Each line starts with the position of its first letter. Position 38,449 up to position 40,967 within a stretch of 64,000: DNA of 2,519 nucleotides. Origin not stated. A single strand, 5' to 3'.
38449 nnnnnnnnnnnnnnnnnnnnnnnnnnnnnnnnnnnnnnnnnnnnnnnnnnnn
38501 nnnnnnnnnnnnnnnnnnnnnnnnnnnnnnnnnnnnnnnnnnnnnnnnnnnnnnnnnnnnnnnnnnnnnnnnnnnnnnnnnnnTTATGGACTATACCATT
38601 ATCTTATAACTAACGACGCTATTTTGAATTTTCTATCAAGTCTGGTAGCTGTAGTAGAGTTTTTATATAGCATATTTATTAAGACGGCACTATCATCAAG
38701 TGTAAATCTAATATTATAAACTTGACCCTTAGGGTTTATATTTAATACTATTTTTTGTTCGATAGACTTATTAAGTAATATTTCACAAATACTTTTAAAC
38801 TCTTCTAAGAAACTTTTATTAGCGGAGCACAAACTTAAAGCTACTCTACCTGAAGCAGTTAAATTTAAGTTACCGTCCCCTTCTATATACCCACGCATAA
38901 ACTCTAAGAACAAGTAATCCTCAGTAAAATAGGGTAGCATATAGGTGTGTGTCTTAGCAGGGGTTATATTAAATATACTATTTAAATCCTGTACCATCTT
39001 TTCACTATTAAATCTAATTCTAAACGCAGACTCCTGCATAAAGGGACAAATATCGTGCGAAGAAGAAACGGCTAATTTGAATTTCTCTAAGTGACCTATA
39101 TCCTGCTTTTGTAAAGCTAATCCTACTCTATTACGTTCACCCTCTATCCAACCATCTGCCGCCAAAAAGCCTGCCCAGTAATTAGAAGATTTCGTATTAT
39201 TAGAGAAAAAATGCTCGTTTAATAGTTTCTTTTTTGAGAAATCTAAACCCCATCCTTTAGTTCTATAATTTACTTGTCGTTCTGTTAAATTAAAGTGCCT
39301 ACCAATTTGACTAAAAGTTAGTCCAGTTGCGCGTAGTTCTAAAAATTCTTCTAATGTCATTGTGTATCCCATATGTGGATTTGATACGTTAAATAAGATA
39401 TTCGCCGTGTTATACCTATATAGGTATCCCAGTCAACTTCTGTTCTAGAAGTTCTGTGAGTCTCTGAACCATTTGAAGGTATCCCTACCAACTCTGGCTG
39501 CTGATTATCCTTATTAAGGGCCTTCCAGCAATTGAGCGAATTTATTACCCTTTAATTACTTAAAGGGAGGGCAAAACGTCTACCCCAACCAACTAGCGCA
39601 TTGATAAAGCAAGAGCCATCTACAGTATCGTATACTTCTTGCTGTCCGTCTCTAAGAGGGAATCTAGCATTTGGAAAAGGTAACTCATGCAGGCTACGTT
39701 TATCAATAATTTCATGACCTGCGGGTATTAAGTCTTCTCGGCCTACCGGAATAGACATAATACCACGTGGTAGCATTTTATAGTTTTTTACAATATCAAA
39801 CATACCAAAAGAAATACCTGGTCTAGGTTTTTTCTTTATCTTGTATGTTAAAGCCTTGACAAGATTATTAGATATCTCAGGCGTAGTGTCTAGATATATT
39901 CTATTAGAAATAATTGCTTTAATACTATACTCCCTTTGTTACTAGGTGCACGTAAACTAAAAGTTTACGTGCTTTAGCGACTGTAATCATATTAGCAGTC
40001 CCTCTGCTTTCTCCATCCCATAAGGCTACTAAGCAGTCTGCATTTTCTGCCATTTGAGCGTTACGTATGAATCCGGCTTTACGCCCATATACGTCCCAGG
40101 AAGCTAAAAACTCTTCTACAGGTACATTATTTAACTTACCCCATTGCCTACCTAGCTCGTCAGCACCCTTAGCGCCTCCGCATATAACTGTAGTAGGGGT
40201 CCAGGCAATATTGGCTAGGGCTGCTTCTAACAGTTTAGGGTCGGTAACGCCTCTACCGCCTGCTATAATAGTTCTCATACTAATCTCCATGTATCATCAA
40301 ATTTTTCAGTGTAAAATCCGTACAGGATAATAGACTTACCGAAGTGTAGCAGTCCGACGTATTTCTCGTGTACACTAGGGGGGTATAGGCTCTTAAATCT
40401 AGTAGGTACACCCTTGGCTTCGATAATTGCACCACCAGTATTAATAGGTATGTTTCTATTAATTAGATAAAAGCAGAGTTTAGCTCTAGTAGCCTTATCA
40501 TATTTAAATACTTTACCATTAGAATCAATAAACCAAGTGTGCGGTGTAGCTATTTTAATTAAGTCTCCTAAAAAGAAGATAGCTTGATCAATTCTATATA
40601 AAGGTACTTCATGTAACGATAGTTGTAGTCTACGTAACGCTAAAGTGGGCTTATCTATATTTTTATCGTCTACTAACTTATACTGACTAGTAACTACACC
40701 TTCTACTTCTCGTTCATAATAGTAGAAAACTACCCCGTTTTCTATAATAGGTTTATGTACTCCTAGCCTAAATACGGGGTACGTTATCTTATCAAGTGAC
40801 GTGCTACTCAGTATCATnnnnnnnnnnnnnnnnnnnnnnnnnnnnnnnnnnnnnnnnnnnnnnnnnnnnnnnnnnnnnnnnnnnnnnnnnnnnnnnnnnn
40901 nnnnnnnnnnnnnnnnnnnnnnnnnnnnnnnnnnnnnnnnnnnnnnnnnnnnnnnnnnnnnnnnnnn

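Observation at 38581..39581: Group I intron with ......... endonuclease splitting the Walker A codons of the SF2 helicase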

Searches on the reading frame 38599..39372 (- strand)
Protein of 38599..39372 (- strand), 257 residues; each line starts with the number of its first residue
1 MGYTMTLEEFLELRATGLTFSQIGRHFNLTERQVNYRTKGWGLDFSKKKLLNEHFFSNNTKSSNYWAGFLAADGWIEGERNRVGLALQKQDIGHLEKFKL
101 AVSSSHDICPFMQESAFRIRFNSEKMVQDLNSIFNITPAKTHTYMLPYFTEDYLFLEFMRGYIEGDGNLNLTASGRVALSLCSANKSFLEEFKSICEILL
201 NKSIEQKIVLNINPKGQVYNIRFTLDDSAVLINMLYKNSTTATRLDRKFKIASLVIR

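Call 6: search_protein_families(library=pfam, proteins=[window:38599-39372:-], max_evalue=0.01)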
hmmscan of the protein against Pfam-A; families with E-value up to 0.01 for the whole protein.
window:38599-39372:- (257 aa): 2 families
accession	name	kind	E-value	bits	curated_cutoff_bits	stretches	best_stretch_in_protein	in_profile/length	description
PF14528.11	LAGLIDADG_3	-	1.1e-07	32.4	22.5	1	157-199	5-46/82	LAGLIDADG-like domain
PF10654.15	DUF2481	-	0.0082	16.6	27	0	5-36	68-100/126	Protein of unknown function (DUF2481)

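Call 8: search_dna_similar(query=window:38599-39372:-, collection=phages, mode=protein, max_rows=40)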
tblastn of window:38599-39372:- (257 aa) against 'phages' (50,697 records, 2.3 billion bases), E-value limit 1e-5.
Records with a match: 44; places in all: 46; records where one place covers at least 80% of the query: 20.
Best place of each record, by identity: <60% 44.
By first word of the organism name: Prevotella 13; Bacillus 5; Proteus 3; uncultured 3; Providencia 2; Mammaliicoccus 2; Yersinia 2; Listeria 2; Salmonella 2; Bacteriophage 2; and 6 more.
By host as written in the record: Prevotella sp. 13; - 5; Proteus mirabilis 3; Providencia sp. 2; Yersinia enterocolitica 2; Listeria monocytogenes 2; Staphylococcus aureus 2; Bacillus thuringiensis 2; and 13 more.
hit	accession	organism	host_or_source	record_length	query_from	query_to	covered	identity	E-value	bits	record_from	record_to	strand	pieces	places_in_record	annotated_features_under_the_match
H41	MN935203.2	Proteus phage VTCCBPA139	Proteus mirabilis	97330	2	256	99%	28.3%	3e-18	89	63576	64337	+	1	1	hypothetical protein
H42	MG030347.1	Proteus phage PM135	Proteus mirabilis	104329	2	256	99%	28.3%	3e-18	89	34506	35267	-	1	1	hypothetical protein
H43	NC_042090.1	Proteus phage PM135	Proteus mirabilis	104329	2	256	99%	28.3%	3e-18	89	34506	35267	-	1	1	endonuclease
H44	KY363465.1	Providencia phage vB_PreS_PR1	Providencia sp.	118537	8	256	97%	28.6%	1e-17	87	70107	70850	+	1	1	hypothetical protein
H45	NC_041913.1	Providencia phage vB_PreS_PR1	Providencia sp.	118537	8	256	97%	28.6%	1e-17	87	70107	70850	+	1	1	endonuclease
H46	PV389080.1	Mammaliicoccus phage phi127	Mammaliicoccus sciuri Dog127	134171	3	257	99%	26.9%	2e-12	72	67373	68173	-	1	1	endonuclease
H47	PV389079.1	Mammaliicoccus phage phi116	Mammaliicoccus sciuri Dog116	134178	3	257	99%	26.9%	2e-12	72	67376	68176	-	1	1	endonuclease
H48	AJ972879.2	Yersinia phage phiR1-37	Yersinia enterocolitica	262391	8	257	97%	27.0%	9e-7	56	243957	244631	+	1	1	g328: CDS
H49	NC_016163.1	Yersinia phage phiR1-37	Yersinia enterocolitica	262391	8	257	97%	27.0%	9e-7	56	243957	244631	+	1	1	g328: endonuclease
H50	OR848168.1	Listeria phage LM 4-14-1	Listeria monocytogenes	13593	8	256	97%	26.9%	6e-13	74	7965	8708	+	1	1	record has no annotation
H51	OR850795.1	Salmonella phage S.Inf 5-2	Salmonella enterica subsp. enterica ...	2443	8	256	97%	26.9%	5e-13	74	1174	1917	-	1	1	record has no annotation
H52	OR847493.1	Listeria phage LM 4-11-1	Listeria monocytogenes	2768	8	256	97%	26.9%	5e-13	74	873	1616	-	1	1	record has no annotation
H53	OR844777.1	Escherichia phage ECO111 5-P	Escherichia coli O111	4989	8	256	97%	26.9%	6e-13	74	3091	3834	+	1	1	record has no annotation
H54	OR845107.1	Salmonella phage S.Hadar 4-5-1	Salmonella enterica subsp. enterica ...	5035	8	256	97%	26.9%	6e-13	74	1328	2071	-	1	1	record has no annotation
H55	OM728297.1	Bacillus phage vB_BsuM-Goe21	Bacillus subtilis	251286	3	252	97%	25.7%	2e-7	57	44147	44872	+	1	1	hypothetical protein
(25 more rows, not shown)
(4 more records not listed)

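Call 9: get_annotated_region(hit=H43, flank=4000)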
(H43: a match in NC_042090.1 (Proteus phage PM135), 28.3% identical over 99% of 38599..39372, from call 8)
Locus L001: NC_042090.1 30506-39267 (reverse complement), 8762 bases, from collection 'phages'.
description: Proteus phage PM135, complete genome.
organism: Proteus phage PM135 (NCBI taxid 2048008)
taxonomy: Viruses; Duplodnaviria; Heunggongvirae; Uroviricota; Caudoviricetes; Demerecviridae; Novosibvirus; Novosibvirus PM135
host: Proteus mirabilis; source: -; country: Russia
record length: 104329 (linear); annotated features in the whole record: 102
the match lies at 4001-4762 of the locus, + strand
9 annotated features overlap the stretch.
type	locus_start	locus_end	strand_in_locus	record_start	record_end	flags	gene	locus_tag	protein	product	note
CDS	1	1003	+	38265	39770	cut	-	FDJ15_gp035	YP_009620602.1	DNA helicase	-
CDS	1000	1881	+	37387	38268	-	-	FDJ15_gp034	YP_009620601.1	DNA replication primase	-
CDS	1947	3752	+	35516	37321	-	-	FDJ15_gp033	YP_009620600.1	DNA polymerase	-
CDS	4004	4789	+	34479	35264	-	-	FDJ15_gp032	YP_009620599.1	endonuclease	-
CDS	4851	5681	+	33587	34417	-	-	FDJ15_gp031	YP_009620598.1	DNA polymerase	-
CDS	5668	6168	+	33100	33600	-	-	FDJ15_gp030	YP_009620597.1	hypothetical protein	-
CDS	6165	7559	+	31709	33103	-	-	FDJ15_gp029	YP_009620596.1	putative ATP-dependent helicase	-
CDS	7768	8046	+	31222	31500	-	-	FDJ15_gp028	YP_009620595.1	hypothetical protein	-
CDS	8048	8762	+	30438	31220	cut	-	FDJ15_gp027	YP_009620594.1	single strand DNA binding protein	-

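Call 10: get_annotated_region(hit=H45, flank=4000)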
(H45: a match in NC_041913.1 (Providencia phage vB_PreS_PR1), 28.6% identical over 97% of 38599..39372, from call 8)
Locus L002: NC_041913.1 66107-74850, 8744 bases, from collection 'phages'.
description: Providencia phage vB_PreS_PR1, complete genome.
organism: Providencia phage vB_PreS_PR1 (NCBI taxid 1931407)
taxonomy: Viruses; Duplodnaviria; Heunggongvirae; Uroviricota; Caudoviricetes; Demerecviridae; Priunavirus; Priunavirus PR1
host: Providencia sp.; source: wastewater plant raw effluent; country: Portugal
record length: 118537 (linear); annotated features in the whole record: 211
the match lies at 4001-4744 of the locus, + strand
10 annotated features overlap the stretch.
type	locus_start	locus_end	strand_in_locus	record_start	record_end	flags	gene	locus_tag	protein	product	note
CDS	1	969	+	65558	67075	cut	-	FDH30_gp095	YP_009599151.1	DNA helicase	-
CDS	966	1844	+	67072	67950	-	-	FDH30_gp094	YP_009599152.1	DNA replication primase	-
CDS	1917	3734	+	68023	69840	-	-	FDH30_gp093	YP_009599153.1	DNA polymerase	-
CDS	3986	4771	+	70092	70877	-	-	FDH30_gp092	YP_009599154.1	endonuclease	-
CDS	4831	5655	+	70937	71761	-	-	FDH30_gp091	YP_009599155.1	DNA polymerase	-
CDS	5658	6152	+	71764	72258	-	-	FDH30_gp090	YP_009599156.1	hypothetical protein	-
CDS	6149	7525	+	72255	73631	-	-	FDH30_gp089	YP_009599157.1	helicase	-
CDS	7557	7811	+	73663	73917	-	-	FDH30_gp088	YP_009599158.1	hypothetical protein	-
CDS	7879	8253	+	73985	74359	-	-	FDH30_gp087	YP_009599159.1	hypothetical protein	-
CDS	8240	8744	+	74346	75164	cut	-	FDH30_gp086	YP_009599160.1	single strand DNA binding protein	-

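Call 14: find_related_loci(query=window:38599-39372:-, collection=viral_contigs, flank=3000)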
Query window:38599-39372:- (257 aa) in viral_contigs; peptide patterns used: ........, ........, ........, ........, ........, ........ (x = any residue, [..] = any of these).
5 stretches matched a pattern; 1 encode a relative of the query (tblastn E <= 1e-3); 1 distinct loci.
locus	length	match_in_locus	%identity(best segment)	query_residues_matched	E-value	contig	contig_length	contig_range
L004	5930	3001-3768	72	2-257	6e-122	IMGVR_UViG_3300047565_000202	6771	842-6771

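Call 39: find_encoding_contigs(protein=window:38599-39372:-, flank=3000, max_places=6)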
Protein window:38599-39372:- (257 aa): 2 contigs read that carry it; 1 place shown.
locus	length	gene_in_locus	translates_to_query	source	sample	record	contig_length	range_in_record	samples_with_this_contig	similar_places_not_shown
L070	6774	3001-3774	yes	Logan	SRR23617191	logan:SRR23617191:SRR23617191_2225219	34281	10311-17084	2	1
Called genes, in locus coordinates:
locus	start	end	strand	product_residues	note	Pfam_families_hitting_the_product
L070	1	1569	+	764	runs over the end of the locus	PF01612:DNA_pol_A_exo1, PF00476:DNA_pol_A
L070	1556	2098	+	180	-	-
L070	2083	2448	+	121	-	PF10686:YAcAr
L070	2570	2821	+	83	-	-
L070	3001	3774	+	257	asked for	PF14528:LAGLIDADG_3 (faint)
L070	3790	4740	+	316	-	PF04851:ResIII, PF00271:Helicase_C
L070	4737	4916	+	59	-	-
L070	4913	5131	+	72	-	-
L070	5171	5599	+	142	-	-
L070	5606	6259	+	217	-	-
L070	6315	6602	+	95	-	-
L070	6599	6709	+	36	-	-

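Call 40: search_solved_structures(query=window:38599-39372:-, max_evalue=1)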
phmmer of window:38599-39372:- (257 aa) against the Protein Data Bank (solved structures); distinct sequences matched with E-value up to 1: 1.
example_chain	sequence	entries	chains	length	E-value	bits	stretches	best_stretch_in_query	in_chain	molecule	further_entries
2jjq_A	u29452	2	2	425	0.69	12.6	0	76-169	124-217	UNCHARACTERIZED RNA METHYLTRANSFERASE PYRAB10780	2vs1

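Call 50: search_solved_structures(query=A3, max_evalue=1, show_alignments=1)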
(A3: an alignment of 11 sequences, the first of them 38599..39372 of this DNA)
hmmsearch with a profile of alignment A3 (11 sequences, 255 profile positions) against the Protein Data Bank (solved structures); distinct sequences matched with E-value up to 1: 24.
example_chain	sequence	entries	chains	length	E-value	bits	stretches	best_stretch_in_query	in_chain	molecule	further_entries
2dch_X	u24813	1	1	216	1.7e-09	40.6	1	59-200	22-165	putative homing endonuclease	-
3mx9_A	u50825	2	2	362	0.0019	20.8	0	149-203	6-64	Protein scV3V2(G19S) | scV3V2(G19S)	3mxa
1dq3_A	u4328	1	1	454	0.022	17.3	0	144-220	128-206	ENDONUCLEASE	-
2xe0_B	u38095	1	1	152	0.025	17.1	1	150-208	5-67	I-CREI V2V3 VARIANT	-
6fb0_B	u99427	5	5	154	0.059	15.9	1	150-211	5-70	DNA endonuclease I-CreI | I-CreI monomer B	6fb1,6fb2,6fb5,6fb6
2vbl_A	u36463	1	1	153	0.19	14.3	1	150-204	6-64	DNA ENDONUCLEASE I-CREI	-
2vbn_A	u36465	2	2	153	0.26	13.8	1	150-204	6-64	DNA ENDONUCLEASE I-CREI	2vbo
2xe0_A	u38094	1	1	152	0.33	13.5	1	150-204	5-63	I-CREI V2V3 VARIANT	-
1u0d_A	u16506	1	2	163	0.36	13.4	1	150-204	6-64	DNA endonuclease I-CreI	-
4aab_A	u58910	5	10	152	0.42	13.1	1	150-204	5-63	DNA ENDONUCLEASE I-CREI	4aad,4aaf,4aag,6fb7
4aae_A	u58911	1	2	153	0.43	13.1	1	150-204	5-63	DNA ENDONUCLEASE I-CREI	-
6fb8_A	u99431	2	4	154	0.43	13.1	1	150-204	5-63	DNA endonuclease I-CreI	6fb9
2o7m_A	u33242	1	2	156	0.45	13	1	150-204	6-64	DNA endonuclease I-CreI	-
2vbn_B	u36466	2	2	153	0.46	13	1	150-204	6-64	DNA ENDONUCLEASE I-CREI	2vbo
1bp7_A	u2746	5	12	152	0.48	13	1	150-204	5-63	PROTEIN (I-CREI) | DNA ENDONUCLEASE I-CREI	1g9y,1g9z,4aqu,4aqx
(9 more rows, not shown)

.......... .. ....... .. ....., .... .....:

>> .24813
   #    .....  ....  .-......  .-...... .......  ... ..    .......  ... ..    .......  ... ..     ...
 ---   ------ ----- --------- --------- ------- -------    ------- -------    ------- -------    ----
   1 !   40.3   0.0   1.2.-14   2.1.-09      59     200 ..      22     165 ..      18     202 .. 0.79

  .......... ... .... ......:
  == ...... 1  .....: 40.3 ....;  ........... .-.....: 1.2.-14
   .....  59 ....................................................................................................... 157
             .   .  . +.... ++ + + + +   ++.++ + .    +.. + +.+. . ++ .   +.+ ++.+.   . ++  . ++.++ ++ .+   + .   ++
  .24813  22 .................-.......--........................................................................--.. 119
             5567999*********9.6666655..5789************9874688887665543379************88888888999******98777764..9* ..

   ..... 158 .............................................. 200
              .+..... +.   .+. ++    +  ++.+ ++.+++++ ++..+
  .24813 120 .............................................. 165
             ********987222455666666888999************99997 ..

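Call 51: search_protein_families(library=phrogs, proteins=[window:38599-39372:-], max_evalue=0.001)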
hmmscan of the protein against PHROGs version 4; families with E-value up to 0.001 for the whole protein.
window:38599-39372:- (257 aa): 1 family
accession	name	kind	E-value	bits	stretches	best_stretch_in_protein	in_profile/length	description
phrog_4645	-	DNA, RNA and nucleotide metabolism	3.3e-36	126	1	9-255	48-303/308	endonuclease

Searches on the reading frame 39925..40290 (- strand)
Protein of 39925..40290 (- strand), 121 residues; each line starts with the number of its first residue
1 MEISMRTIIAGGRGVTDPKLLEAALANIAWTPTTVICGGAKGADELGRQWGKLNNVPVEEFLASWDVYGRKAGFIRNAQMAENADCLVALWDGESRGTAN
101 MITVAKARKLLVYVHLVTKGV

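Call 51: search_protein_families(library=phrogs, proteins=[window:39925-40290:-], max_evalue=0.001)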
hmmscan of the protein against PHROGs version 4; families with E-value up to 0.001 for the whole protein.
window:39925-40290:- (121 aa): 3 families
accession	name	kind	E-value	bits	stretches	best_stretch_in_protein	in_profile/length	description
phrog_289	-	other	9.2e-29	101.6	1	4-116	22-139/500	GTP-binding domain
phrog_11222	-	unknown function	1.3e-06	29.5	1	52-115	215-280/293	-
phrog_16939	-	unknown function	0.00061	20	1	5-104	1-110/330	-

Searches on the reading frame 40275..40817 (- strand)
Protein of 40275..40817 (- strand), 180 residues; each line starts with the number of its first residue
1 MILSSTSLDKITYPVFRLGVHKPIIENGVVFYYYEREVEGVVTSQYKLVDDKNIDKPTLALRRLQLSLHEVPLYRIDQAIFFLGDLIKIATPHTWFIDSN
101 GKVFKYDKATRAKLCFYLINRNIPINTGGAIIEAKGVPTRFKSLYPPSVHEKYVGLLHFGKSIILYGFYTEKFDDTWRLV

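Call 51: search_protein_families(library=phrogs, proteins=[window:40275-40817:-], max_evalue=0.001)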
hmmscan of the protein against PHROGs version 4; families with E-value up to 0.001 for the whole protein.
window:40275-40817:- (180 aa): 1 family
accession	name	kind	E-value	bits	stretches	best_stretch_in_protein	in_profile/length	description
phrog_4386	-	unknown function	5.8e-10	40.4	1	40-175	24-158/165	-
